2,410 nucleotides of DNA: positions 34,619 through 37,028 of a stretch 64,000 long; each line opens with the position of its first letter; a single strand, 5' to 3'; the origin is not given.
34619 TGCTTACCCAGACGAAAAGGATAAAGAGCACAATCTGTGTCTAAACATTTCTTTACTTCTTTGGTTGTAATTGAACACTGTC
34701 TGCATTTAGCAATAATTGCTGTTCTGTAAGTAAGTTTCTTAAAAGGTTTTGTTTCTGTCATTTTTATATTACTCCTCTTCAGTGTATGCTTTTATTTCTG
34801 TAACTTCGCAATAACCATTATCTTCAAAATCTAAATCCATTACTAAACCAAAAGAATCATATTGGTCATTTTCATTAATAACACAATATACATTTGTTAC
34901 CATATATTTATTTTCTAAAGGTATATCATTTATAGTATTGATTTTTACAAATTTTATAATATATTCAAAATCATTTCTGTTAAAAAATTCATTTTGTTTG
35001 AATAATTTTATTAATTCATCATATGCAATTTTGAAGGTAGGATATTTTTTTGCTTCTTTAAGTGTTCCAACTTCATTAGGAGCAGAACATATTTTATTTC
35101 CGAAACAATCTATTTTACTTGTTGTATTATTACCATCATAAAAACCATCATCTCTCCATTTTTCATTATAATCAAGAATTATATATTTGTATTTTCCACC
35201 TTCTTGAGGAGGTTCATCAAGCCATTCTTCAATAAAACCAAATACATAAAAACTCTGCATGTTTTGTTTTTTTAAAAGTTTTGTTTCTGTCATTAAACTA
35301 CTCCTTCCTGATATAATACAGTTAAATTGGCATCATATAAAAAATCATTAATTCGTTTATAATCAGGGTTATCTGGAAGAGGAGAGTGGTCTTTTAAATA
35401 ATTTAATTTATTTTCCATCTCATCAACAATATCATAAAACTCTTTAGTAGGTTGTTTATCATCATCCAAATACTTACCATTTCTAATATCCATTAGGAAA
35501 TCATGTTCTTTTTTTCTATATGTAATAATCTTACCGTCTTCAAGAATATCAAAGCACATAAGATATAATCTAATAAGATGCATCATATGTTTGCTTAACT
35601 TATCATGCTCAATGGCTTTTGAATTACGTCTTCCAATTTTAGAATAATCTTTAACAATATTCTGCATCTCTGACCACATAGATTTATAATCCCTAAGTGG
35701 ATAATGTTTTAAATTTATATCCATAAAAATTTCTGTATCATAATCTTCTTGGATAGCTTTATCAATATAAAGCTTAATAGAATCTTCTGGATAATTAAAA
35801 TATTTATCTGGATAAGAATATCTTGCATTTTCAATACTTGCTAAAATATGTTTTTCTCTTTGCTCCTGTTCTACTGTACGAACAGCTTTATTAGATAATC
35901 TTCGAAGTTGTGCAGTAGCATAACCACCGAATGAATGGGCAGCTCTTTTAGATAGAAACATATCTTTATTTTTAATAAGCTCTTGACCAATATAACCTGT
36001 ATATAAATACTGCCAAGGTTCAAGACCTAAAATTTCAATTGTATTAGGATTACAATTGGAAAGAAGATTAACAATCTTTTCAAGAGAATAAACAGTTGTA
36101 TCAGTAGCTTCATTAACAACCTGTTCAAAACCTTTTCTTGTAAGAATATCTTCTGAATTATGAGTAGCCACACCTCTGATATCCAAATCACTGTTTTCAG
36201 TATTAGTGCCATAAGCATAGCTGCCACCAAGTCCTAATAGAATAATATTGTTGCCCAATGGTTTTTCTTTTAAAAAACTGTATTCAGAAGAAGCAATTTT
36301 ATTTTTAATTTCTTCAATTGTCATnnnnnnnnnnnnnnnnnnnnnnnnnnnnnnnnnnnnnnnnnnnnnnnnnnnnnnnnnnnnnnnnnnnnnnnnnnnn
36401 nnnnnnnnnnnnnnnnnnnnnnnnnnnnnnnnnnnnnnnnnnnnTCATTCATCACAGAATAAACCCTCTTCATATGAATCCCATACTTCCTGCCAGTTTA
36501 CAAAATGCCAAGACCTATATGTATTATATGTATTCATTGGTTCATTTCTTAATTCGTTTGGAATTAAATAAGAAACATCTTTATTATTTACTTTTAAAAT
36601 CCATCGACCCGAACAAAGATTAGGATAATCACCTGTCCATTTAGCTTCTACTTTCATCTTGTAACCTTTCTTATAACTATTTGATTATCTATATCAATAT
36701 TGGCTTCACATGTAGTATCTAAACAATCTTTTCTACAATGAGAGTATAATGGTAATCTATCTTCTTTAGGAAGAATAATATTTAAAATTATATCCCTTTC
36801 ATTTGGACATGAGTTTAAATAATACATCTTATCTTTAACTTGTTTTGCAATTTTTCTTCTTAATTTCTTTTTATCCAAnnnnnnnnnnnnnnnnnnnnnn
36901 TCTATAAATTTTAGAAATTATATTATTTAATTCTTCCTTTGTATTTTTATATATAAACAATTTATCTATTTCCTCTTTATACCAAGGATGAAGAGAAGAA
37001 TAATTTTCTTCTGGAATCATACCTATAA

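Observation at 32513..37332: Nucleotide/NAD-metabolism cluster: nicotinamidase-like hydrolase, Pol-beta nucleotidyltransferase and nucleoside 2-deoxyribosyltransferase-like protein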

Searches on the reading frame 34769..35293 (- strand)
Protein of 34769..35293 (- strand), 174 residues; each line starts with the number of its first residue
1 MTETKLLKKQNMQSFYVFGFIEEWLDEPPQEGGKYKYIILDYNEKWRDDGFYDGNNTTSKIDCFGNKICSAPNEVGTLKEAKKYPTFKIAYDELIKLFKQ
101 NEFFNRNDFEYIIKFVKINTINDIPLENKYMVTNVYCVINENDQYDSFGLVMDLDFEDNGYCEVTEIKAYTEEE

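Call 3: search_protein_families(library=pfam, proteins=[window:34769-35293:-], max_evalue=0.01)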
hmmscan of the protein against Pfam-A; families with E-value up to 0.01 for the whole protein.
window:34769-35293:- (174 aa): 0 families

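Call 4: search_protein_families(library=phrogs, proteins=[window:34769-35293:-], max_evalue=0.001)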
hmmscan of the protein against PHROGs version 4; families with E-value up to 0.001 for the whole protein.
window:34769-35293:- (174 aa): 0 families

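Call 36: search_protein_families(library=ncbifam, proteins=[window:34769-35293:-], max_evalue=0.01)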
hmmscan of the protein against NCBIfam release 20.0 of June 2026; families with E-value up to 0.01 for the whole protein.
window:34769-35293:- (174 aa): 1 family
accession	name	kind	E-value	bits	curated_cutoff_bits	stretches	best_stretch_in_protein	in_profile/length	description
NF045543.1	erm_G_23S_MT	exception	0.0054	16.5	515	1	77-140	184-243/244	23S rRNA (adenine(2058)-N(6))-methyltransferase Erm(G)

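Call 37: search_protein_families(library=padloc, proteins=[window:34769-35293:-], max_evalue=0.01)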
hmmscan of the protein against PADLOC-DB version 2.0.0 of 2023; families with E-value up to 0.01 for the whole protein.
window:34769-35293:- (174 aa): 0 families

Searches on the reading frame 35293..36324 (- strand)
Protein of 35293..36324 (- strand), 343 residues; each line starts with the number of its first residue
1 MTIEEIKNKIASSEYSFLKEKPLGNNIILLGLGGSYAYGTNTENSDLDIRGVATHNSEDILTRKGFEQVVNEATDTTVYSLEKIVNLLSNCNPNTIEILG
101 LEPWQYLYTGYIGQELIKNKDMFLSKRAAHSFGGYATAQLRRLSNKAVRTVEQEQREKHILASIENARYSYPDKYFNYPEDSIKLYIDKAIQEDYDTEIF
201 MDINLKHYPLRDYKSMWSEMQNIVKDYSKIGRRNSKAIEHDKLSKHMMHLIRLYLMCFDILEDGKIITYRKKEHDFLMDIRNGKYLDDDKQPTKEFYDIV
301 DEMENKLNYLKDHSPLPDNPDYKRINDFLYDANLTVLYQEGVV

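Call 3: search_protein_families(library=pfam, proteins=[window:35293-36324:-], max_evalue=0.01)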
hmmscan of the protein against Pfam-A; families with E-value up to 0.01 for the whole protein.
window:35293-36324:- (343 aa): 3 families
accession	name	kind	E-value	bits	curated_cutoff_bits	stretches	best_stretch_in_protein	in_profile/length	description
PF10127.15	RlaP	-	7.1e-22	78.7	23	2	25-147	18-144/249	RNA repair pathway DNA polymerase beta family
PF01909.29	NTP_transf_2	-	6.2e-05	23.8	21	1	23-57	13-44/93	Nucleotidyltransferase domain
PF18765.7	Polbeta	-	0.0014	19.2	26.9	0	26-79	12-61/93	Polymerase beta, Nucleotidyltransferase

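Call 4: search_protein_families(library=phrogs, proteins=[window:35293-36324:-], max_evalue=0.001)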
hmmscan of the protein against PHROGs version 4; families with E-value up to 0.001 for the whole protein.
window:35293-36324:- (343 aa): 2 families
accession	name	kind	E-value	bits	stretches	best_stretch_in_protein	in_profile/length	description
phrog_388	-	DNA, RNA and nucleotide metabolism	4e-52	178.4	1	17-341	28-338/351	nucleotidyltransferase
phrog_14344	-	DNA, RNA and nucleotide metabolism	4.9e-08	34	1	27-113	29-118/262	nucleotidyltransferase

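Call 11: search_dna_similar(query=window:35293-36324:-, collection=phages, mode=protein, max_rows=30)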
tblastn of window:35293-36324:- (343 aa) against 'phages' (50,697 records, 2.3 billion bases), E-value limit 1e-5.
Records with a match: 264; places in all: 269; records where one place covers at least 80% of the query: 6.
Best place of each record, by identity: <60% 264.
By first word of the organism name: Escherichia 49; Bacillus 39; Klebsiella 37; Salmonella 21; Cronobacter 17; Erwinia 13; Pectobacterium 12; Gordonia 10; Prevotella 9; Streptomyces 7; and 17 more.
By host as written in the record: - 24; Klebsiella pneumoniae 16; Bacillus cereus 14; Cronobacter sakazakii 13; Escherichia coli 11; Gordonia terrae 3612 10; Prevotella sp. 9; Klebsiella pneumoniae K23 7; and 92 more.
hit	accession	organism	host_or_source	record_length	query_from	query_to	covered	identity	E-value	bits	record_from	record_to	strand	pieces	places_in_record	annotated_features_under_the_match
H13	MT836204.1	Bacteriophage sp.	human fecal samples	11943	1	340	99%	53.0%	2e-108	353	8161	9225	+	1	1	record has no annotation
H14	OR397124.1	Clostridioides phage AR1086-1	Clostridioides difficile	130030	3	329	95%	44.9%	3e-77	263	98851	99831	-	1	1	hypothetical protein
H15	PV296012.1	Bacillus phage 0524phi7-1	Bacillus thuringiensis BtSerwer7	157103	35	333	85%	30.4%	1e-8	120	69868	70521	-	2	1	RlaP RNA repair protein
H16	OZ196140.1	Vibrio phage D181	Seawater and oysters mix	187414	35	332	87%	25.1%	8e-14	78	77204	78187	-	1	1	nucleotidyltransferase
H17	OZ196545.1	Vibrio phage D148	Seawater and oysters mix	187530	35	332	87%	25.1%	8e-14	78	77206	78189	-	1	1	nucleotidyltransferase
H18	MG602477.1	Bacillus phage BCP01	Bacillus cereus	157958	35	333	62%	34.8%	8e-8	116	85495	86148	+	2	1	hypothetical protein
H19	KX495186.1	Bacillus phage PK16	Bacillus cereus ATCC 21772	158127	35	333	62%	34.8%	8e-8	116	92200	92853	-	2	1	putative nucleotidyltransferase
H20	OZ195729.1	Vibrio phage D69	Seawater and oysters mix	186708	35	324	85%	25.1%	1e-12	74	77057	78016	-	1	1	nucleotidyltransferase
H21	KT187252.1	Bacillus phage PBC6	Bacillus cereus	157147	35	337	61%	34.5%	8e-10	120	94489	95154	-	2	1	hypothetical protein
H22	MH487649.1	Bacillus phage BC01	Bacillus cereus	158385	35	337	61%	34.5%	8e-10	120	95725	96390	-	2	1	hypothetical protein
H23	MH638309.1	Bacillus phage Hobo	Bacillus thuringiensis kurstaki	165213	35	333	60%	35.3%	8e-8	117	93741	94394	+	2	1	137: nucleotidyltransferase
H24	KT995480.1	Bacillus phage BM15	Priestia megaterium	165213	35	333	60%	35.3%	8e-8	117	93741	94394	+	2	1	nucleotidyltransferase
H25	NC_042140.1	Bacillus phage BM15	Priestia megaterium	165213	35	333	60%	35.3%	8e-8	117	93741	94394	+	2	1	nucleotidyltransferase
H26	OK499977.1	Bacillus phage vB_BanH_Emiliahah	Bacillus anthracis Sterne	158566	35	333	63%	33.2%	6e-10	122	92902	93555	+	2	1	putative nucleotidyltransferase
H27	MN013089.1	Bacillus phage vB_BspM_MarvelLand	Bacillus sp.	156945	35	333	63%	33.2%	2e-9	119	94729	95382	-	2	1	putative nucleotidyltransferase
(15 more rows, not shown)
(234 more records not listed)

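Call 13: get_annotated_region(hit=H14, flank=8000)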
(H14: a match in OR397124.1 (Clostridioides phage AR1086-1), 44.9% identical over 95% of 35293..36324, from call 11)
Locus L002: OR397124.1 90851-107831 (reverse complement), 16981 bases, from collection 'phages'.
description: Clostridioides phage AR1086-1, complete genome.
organism: Clostridioides phage AR1086-1 (NCBI taxid 3068253)
taxonomy: Viruses; Duplodnaviria; Heunggongvirae; Uroviricota; Caudoviricetes
host: Clostridioides difficile; source: Homo sapiens; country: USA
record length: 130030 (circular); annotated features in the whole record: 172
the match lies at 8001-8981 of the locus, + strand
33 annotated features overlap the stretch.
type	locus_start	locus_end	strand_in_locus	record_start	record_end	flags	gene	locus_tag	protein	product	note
CDS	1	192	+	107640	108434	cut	-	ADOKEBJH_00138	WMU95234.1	hypothetical protein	-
CDS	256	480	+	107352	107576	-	-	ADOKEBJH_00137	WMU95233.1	hypothetical protein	-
CDS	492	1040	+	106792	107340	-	-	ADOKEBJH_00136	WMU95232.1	hypothetical protein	-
CDS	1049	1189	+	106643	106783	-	-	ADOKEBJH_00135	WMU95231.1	hypothetical protein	-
CDS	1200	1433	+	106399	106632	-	-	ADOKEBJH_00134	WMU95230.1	hypothetical protein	-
CDS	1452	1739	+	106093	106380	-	-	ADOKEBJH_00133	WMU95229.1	hypothetical protein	-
CDS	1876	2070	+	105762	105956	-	-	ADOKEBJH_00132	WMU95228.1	hypothetical protein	-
CDS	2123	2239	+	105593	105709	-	-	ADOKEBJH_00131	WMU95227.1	hypothetical protein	-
CDS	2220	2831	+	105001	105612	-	kptA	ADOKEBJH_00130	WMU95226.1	putative RNA 2'-phosphotransferase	-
CDS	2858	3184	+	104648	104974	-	-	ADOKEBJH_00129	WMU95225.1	hypothetical protein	-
CDS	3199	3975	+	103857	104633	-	-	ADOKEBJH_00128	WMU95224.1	hypothetical protein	-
CDS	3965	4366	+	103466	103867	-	-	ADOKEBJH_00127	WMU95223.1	hypothetical protein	-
CDS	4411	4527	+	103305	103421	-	-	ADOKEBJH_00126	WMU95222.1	hypothetical protein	-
CDS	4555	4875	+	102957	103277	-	-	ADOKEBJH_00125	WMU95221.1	hypothetical protein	-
CDS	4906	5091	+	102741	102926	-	-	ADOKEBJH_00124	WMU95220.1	hypothetical protein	-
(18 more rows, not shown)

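Call 35: search_solved_structures(query=window:35293-36324:-, max_evalue=1, show_alignments=2)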
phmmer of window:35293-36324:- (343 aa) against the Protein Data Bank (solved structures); distinct sequences matched with E-value up to 1: 1.
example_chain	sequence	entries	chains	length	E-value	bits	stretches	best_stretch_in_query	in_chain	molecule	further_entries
5yep_A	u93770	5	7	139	0.42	13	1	28-78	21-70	Toxin-antitoxin system antidote Mnt family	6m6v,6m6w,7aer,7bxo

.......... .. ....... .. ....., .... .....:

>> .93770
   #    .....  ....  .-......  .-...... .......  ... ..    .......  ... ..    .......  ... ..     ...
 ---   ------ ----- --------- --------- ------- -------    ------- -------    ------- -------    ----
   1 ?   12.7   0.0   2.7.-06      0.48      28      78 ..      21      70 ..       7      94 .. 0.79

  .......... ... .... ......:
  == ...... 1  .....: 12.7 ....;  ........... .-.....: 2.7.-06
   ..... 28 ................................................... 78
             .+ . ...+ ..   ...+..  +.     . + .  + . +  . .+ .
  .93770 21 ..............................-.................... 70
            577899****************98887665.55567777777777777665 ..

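Call 36: search_protein_families(library=ncbifam, proteins=[window:35293-36324:-], max_evalue=0.01)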
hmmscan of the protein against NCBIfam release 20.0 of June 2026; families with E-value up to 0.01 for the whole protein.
window:35293-36324:- (343 aa): 1 family
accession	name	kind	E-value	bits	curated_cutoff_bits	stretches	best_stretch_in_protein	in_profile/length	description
NF047752.1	MntA_antitoxin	equivalog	0.0017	18.2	60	0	26-64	6-43/106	type VII toxin-antitoxin system MntA family adenylyltransferase antitoxin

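Call 37: search_protein_families(library=padloc, proteins=[window:35293-36324:-], max_evalue=0.01)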
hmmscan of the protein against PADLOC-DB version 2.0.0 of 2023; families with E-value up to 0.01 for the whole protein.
window:35293-36324:- (343 aa): 1 family
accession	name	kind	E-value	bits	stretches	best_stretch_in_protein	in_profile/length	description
PDLC01920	CARF6--CARF_CARF_CARF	-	0.0028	15.1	1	44-118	59-123/297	-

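Call 71: search_protein_families(library=pfam, proteins=[L002:3199-3975:+, L002:5134-6081:+, L002:6205-6822:+, L002:6825-7937:+, L002:9568-9969:+, L002:10071-10574:+], max_evalue=0.01)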
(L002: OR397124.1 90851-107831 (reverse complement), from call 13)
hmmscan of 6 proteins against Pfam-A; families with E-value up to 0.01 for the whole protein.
L002:3199-3975:+ (258 aa): 0 families

L002:5134-6081:+ (315 aa): 2 families
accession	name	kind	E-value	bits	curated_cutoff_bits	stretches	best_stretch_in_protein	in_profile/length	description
PF24703.2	DUF7666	-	2e-34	118.4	27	1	10-101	1-94/95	Domain of unknown function (DUF7666)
PF01469.24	Pentapeptide_2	-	6.1e-22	77.7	26.4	3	134-171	2-39/40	Pentapeptide repeats (8 copies)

L002:6205-6822:+ (205 aa): 1 family
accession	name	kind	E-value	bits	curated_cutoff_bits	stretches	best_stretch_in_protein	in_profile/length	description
PF07866.17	DUF1653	-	1.7e-17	64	23.5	1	153-203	11-61/62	Protein of unknown function (DUF1653)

L002:6825-7937:+ (370 aa): 1 family
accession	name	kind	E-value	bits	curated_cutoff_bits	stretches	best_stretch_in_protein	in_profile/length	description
PF12224.13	Amidoligase_2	-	1.4e-11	45.2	22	1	149-296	73-242/245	Putative amidoligase enzyme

L002:9568-9969:+ (133 aa): 0 families

L002:10071-10574:+ (167 aa): 0 families

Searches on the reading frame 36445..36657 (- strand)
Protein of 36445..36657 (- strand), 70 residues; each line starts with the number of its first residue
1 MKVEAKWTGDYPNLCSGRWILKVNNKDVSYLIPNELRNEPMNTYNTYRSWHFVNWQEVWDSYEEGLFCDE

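Call 3: search_protein_families(library=pfam, proteins=[window:36445-36657:-], max_evalue=0.01)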
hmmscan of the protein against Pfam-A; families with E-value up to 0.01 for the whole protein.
window:36445-36657:- (70 aa): 0 families

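Call 4: search_protein_families(library=phrogs, proteins=[window:36445-36657:-], max_evalue=0.001)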
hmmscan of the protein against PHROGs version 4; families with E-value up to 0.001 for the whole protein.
window:36445-36657:- (70 aa): 1 family
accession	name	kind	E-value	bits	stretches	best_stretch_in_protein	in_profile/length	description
phrog_20678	-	unknown function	3.9e-15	57.4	1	1-67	1-62/115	-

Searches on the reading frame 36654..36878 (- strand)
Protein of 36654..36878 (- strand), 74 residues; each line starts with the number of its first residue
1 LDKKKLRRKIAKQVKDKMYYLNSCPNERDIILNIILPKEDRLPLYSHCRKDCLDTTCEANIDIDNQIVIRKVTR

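Call 3: search_protein_families(library=pfam, proteins=[window:36654-36878:-], max_evalue=0.01)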
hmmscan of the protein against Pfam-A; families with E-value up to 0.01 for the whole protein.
window:36654-36878:- (74 aa): 0 families

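Call 4: search_protein_families(library=phrogs, proteins=[window:36654-36878:-], max_evalue=0.001)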
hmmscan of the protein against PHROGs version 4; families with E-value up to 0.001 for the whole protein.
window:36654-36878:- (74 aa): 0 families
